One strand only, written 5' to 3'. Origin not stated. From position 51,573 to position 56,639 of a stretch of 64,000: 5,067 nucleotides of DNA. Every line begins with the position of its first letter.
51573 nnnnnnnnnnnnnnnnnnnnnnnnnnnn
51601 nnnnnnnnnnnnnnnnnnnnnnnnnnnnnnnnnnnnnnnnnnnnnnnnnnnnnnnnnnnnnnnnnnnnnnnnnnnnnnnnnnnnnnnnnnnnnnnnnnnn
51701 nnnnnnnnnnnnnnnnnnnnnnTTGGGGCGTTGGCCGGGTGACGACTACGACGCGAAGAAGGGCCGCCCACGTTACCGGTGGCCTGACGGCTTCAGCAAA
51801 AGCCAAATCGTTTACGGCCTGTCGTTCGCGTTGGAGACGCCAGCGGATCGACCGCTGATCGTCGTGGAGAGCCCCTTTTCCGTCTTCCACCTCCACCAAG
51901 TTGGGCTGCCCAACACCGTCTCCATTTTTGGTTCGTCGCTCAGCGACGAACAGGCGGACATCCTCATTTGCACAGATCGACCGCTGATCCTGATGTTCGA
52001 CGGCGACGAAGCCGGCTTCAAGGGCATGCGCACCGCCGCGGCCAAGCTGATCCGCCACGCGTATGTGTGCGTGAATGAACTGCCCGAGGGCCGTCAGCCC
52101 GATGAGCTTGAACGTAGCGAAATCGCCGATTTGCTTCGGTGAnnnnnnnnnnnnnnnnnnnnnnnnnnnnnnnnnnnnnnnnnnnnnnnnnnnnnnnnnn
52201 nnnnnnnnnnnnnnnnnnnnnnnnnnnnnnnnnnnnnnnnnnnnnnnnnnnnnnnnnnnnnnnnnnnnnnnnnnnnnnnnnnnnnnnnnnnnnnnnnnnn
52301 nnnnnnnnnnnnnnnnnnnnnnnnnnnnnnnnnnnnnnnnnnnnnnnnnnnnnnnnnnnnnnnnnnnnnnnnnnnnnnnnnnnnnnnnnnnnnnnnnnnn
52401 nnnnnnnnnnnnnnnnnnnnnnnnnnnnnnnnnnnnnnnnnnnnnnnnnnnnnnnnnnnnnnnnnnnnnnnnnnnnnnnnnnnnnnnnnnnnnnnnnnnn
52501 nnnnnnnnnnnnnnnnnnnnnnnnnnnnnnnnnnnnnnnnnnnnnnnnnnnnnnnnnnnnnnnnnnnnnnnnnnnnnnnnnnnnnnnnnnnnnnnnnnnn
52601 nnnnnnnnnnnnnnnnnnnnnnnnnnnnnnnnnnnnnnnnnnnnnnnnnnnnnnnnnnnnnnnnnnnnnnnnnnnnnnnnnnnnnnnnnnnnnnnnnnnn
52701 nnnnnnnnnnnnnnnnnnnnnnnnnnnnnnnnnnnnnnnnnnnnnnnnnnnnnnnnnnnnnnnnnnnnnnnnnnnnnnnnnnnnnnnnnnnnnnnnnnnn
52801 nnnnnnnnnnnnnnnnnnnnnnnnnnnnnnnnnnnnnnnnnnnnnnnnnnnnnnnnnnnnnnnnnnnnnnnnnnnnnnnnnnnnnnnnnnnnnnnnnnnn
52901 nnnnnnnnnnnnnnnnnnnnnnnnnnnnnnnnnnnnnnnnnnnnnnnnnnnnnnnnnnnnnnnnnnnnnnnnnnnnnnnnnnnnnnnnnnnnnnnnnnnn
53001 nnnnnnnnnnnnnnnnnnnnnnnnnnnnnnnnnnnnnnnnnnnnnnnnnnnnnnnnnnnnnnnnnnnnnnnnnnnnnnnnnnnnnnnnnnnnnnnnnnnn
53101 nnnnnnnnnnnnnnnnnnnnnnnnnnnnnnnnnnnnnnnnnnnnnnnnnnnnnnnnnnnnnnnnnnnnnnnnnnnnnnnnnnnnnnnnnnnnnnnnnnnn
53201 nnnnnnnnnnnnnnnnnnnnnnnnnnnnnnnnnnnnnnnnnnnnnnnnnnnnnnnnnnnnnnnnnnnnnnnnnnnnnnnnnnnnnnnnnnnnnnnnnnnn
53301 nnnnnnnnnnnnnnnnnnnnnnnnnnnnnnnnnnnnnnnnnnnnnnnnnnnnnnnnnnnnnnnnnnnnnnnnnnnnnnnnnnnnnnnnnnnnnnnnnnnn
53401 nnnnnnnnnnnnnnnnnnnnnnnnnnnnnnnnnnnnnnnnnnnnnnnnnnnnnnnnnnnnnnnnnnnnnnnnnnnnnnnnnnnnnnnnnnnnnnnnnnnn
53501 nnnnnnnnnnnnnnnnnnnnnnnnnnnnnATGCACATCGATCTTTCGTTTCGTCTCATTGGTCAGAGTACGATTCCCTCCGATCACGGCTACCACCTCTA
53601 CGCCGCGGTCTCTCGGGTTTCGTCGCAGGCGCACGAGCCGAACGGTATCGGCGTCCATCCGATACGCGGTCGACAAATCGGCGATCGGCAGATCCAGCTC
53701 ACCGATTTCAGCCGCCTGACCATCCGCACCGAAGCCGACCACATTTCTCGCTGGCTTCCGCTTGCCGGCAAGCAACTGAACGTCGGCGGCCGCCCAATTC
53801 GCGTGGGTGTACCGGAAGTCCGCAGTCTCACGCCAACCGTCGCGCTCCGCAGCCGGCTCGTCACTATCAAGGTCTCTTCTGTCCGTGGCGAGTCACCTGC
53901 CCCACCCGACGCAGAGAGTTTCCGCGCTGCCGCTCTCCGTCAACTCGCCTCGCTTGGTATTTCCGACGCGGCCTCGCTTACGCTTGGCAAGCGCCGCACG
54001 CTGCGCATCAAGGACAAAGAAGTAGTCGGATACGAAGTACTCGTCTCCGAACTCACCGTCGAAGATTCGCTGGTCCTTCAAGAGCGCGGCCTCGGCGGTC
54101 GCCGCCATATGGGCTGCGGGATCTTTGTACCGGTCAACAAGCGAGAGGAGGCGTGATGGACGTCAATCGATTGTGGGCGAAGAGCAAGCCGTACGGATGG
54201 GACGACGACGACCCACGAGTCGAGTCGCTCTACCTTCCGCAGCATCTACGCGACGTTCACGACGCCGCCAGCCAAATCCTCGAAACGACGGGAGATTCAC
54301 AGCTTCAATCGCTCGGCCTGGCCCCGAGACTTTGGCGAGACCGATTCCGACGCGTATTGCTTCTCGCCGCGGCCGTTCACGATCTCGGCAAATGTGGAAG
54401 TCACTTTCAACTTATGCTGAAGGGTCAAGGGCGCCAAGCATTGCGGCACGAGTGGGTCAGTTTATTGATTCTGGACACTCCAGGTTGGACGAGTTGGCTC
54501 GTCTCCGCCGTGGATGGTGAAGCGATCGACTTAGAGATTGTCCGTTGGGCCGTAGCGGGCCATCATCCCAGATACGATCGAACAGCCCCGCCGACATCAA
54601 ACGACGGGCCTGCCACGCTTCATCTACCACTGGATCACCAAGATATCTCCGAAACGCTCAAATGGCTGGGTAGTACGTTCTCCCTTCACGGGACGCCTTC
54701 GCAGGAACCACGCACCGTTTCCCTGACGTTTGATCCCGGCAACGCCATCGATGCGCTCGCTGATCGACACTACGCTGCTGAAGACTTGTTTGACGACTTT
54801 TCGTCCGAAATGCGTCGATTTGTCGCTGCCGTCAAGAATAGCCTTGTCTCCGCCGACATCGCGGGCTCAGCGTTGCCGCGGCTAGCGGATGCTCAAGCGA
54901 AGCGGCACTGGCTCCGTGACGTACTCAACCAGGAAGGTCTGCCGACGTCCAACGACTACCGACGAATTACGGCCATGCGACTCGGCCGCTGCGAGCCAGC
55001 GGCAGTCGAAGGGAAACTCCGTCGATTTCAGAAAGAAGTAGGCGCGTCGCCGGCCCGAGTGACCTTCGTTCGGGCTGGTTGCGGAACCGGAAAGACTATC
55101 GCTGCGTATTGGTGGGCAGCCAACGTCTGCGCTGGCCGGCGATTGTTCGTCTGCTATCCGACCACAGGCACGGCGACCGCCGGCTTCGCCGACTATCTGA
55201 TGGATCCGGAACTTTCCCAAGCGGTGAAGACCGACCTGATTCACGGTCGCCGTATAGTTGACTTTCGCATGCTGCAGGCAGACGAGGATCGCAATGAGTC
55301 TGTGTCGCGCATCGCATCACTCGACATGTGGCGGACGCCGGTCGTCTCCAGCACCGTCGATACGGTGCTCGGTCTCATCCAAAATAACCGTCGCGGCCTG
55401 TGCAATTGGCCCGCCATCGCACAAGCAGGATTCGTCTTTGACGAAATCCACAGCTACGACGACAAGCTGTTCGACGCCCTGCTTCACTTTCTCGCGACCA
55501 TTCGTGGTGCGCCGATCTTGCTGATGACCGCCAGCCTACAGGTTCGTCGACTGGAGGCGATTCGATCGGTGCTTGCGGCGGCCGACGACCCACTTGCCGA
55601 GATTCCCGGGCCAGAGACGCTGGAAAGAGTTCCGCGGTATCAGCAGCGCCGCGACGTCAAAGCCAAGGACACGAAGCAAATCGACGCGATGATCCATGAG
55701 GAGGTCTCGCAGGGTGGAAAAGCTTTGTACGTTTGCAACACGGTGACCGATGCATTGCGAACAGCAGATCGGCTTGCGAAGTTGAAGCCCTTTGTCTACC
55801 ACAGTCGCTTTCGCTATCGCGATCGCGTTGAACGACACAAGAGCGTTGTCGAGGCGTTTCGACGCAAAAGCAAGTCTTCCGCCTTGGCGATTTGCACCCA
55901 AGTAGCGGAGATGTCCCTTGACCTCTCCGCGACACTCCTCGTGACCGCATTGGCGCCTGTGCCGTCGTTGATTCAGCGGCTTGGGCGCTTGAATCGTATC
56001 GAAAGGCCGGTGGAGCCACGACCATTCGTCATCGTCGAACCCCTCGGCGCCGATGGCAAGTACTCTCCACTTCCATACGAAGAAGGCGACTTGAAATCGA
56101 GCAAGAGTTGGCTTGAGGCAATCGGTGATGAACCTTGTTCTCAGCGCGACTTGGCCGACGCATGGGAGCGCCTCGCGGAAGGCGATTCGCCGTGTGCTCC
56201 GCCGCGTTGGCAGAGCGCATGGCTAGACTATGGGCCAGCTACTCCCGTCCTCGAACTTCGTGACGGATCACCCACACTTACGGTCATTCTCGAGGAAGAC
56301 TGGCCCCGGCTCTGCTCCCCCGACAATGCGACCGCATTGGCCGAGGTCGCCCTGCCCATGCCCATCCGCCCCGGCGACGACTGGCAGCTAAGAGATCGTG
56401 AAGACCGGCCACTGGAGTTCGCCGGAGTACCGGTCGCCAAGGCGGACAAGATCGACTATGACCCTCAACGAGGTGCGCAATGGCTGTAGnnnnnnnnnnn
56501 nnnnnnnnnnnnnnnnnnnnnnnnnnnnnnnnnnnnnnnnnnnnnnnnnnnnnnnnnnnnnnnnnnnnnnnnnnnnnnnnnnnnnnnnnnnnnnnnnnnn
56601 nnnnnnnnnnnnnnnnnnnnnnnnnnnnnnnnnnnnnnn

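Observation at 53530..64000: Type I CRISPR-Cas with cas6-cas3-cas8-cas7-cas5-cas4/cas1-cas2 order (I-B / former I-MYXAN-like), Cas4-Cas1 fusion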

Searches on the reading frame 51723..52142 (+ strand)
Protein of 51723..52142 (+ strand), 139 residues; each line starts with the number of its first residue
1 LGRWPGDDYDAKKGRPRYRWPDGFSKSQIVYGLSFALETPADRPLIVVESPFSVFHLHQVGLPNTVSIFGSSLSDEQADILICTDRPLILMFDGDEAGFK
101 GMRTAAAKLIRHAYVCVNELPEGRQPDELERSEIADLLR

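Call 11: search_protein_families(library=pfam, proteins=[window:51723-52142:+], max_evalue=0.001)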
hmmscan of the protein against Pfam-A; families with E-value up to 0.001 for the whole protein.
window:51723-52142:+ (139 aa): 3 families
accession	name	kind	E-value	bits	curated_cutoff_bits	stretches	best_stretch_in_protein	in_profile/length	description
PF13155.12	Toprim_2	-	7.5e-10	39.5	22.1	1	46-128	1-86/88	Toprim-like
PF13662.12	Toprim_4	-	2.4e-09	37.7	25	1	45-109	3-74/85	Toprim domain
PF01751.28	Toprim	-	6.3e-07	29.9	23.1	1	45-106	2-77/96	Toprim domain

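Call 40: search_protein_families(library=ncbifam, proteins=[window:51723-52142:+], max_evalue=0.001)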
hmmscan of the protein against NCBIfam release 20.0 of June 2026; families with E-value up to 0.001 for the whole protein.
window:51723-52142:+ (139 aa): 2 families
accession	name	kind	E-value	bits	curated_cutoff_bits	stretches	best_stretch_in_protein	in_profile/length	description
TIGR01391.1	dnaG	equivalog_domain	1.5e-17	63.6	283.6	1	24-134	237-349/414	DNA primase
NF003108.1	PRK04031.1-1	equivalog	7.6e-05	22.1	300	1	45-139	166-255/419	DNA primase DnaG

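Call 57: search_protein_families(library=padloc, proteins=[window:51723-52142:+], max_evalue=0.001)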
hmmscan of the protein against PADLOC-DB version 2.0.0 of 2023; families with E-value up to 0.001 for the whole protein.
window:51723-52142:+ (139 aa): 2 families
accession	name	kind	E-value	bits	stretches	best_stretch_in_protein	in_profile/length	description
PDLC03767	RT_UG29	-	1.6e-10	37.1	1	12-115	227-341/2280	DRT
PDLC03800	RTasDnaG-like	-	0.00019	18.3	1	16-136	261-367/550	DRT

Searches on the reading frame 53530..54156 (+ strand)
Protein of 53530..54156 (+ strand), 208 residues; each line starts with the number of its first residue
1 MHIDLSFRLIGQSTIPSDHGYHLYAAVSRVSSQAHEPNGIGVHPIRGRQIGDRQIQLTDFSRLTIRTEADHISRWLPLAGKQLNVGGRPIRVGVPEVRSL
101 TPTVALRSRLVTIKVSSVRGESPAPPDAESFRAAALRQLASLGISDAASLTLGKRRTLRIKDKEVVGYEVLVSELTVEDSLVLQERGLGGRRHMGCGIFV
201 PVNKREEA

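Call 6: search_protein_families(library=ncbifam, proteins=[window:53530-54156:+], max_evalue=0.01)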
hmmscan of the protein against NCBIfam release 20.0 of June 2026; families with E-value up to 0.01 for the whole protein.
window:53530-54156:+ (208 aa): 1 family
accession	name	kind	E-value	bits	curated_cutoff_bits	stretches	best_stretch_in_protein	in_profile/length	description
TIGR02807.1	cas6_cmx6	equivalog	1.4e-50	172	98.85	1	2-201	3-197/197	type I-MYXAN CRISPR-associated protein Cas6/Cmx6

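Call 7: search_protein_families(library=pfam, proteins=[window:53530-54156:+], max_evalue=0.01)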
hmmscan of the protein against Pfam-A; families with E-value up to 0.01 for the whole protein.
window:53530-54156:+ (208 aa): 1 family
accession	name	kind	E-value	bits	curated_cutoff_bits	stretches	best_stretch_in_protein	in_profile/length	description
PF09559.15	Cas6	-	4.8e-59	200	26.7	1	3-203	1-190/191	Cas6 Crispr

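Call 8: search_protein_families(library=padloc, proteins=[window:53530-54156:+], max_evalue=0.01)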
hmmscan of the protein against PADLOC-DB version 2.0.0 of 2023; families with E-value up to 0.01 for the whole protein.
window:53530-54156:+ (208 aa): 6 families
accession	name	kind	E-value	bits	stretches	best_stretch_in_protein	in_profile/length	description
PDLC01625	Cas6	-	7.3e-59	197.2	1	4-203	1-188/189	"CAS-I,CAS-II,CAS-III,CAS-IV,CAS-V,CAS-VI; crRNAmaturation"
PDLC02102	Cas6b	-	1.6e-56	189.3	1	2-203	3-199/200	-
PDLC00953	Cas6a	-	3.7e-51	172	1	2-201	3-197/197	"CRISPR-associated protein Cas6, subtype MYXAN"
PDLC01316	Cas6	-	2.1e-50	169.5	1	3-201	1-185/185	"CAS-I,CAS-II,CAS-III,CAS-IV,CAS-V,CAS-VI; crRNAmaturation"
PDLC02106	Cas6b2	-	1.4e-49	166.8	1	2-201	8-202/203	-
PDLC01346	Cas6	-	8.6e-48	161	1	3-203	1-190/191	"CAS-I,CAS-II,CAS-III,CAS-IV,CAS-V,CAS-VI; crRNAmaturation"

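Call 36: search_solved_structures(query=window:53530-54156:+, max_evalue=0.01)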
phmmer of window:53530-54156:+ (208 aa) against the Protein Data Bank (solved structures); distinct sequences matched with E-value up to 0.01: 1.
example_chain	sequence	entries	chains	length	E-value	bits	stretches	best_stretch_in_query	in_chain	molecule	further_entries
8fcj_B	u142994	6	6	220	5.7e-30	108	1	2-207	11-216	Type I-B CRISPR-associated protein Cas6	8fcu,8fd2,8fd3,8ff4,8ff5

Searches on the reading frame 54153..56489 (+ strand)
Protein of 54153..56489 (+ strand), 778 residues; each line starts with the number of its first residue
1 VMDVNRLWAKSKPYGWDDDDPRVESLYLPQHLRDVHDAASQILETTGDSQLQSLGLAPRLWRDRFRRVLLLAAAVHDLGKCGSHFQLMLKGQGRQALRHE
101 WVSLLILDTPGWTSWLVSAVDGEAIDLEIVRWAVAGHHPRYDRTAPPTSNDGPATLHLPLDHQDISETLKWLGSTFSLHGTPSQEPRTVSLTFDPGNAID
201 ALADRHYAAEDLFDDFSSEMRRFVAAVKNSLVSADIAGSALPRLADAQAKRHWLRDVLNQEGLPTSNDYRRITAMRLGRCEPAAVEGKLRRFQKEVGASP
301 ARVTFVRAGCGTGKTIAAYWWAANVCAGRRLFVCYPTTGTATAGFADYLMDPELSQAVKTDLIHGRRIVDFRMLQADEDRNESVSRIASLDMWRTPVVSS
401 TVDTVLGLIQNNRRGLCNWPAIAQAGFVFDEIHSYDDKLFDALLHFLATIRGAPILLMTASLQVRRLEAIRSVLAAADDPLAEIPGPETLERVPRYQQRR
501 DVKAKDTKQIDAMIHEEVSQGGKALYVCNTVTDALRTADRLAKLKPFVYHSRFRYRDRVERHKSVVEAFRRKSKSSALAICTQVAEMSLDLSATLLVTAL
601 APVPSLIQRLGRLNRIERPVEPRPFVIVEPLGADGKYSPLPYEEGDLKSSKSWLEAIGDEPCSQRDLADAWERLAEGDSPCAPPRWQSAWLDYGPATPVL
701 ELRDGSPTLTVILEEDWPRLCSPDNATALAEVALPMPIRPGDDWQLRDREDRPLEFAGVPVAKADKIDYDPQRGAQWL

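Call 6: search_protein_families(library=ncbifam, proteins=[window:54153-56489:+], max_evalue=0.01)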
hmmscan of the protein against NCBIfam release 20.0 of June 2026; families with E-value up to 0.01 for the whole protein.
window:54153-56489:+ (778 aa): 8 families
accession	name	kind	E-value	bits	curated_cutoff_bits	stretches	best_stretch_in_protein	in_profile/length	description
TIGR01587.1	cas3_core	equivalog_domain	1.3e-42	146.2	102.45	1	304-642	2-345/358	CRISPR-associated helicase Cas3'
TIGR02621.3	cas3_GSU0051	exception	7.9e-39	134.1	400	2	448-670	198-421/854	type I-G CRISPR-associated helicase/endonuclease Cas3g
NF007248.0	PRK09694.1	equivalog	5.8e-24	84.1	569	1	504-630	544-674/878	CRISPR-associated helicase/endonuclease Cas3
TIGR01596.1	cas3_HD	equivalog_domain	8.5e-14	52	43.45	1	28-197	1-143/178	CRISPR-associated endonuclease Cas3''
TIGR02562.1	cas3_yersinia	equivalog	3.2e-07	28.6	565.95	1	71-108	118-160/1110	type I-F CRISPR-associated helicase Cas3f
NF041062.1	DpdE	equivalog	1.8e-05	22.9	500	1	463-622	484-647/1048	protein DpdE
TIGR00580.2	mfd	equivalog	0.00031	19.2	800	1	495-593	616-712/907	transcription-repair coupling factor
NF010337.0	PRK13766.1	equivalog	0.0032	15.6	610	1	562-619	413-468/781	Hef nuclease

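Call 7: search_protein_families(library=pfam, proteins=[window:54153-56489:+], max_evalue=0.01)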
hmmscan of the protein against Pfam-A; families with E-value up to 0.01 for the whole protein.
window:54153-56489:+ (778 aa): 5 families
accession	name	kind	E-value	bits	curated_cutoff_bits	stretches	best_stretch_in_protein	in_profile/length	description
PF22590.2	Cas3-like_C_2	-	2.6e-24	85.9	27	1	520-617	1-105/106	CRISPR-associated nuclease/helicase Cas3, C-terminal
PF18019.7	Cas3_HD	-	4.1e-11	43.7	23.1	1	8-181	1-176/207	Cas3, HD domain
PF00271.37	Helicase_C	-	9.1e-07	29.6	23.5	1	513-616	9-109/110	Helicase conserved C-terminal domain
PF00270.35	DEAD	-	1.9e-05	24.9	26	1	302-468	15-165/167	DEAD/DEAH box helicase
PF01966.28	HD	-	0.0027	18.4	22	1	55-144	20-92/116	HD domain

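Call 8: search_protein_families(library=padloc, proteins=[window:54153-56489:+], max_evalue=0.01)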
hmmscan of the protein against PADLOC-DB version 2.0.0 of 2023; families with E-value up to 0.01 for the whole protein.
window:54153-56489:+ (778 aa): 32 families (the best 25 are shown)
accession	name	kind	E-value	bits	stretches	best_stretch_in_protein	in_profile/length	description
PDLC02080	Cas3b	-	1.2e-201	669.8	1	6-777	2-708/709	-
PDLC01767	Cas3e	-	5.3e-67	224.8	1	6-661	24-556/680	-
PDLC01761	Cas3b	-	2.5e-62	209.6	1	5-670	2-585/705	-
PDLC01762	Cas3b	-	3.6e-62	208.9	1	28-637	10-553/692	-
PDLC01252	Cas3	-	5.5e-45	152.2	1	304-642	2-309/324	CAS-I; effector_G3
PDLC00938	Cas3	-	3.5e-43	146.2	1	304-642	2-345/358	CRISPR-associated helicase Cas3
PDLC01757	Cas3b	-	3.7e-41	139.4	1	7-628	4-505/676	-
PDLC01770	Cas3g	-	2e-38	130.4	2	442-661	171-381/733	-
PDLC01710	Cas3a1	-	1.7e-37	127.3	1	298-648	215-575/745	Cas3_1_CAS-I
PDLC02079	Cas3b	-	9.8e-32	107.9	2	425-656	335-566/691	-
PDLC01759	Cas3b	-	2.4e-28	97.3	1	26-665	9-579/711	-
PDLC01769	Cas3g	-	2.6e-26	90.5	2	494-662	251-407/836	-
PDLC01760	Cas3b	-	9.1e-23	78.6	1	288-618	248-558/734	-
PDLC02081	Cas3b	-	1.2e-21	74.9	1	306-615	209-514/705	-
PDLC01765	Cas3c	-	2.7e-21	74.1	1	67-630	44-478/612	-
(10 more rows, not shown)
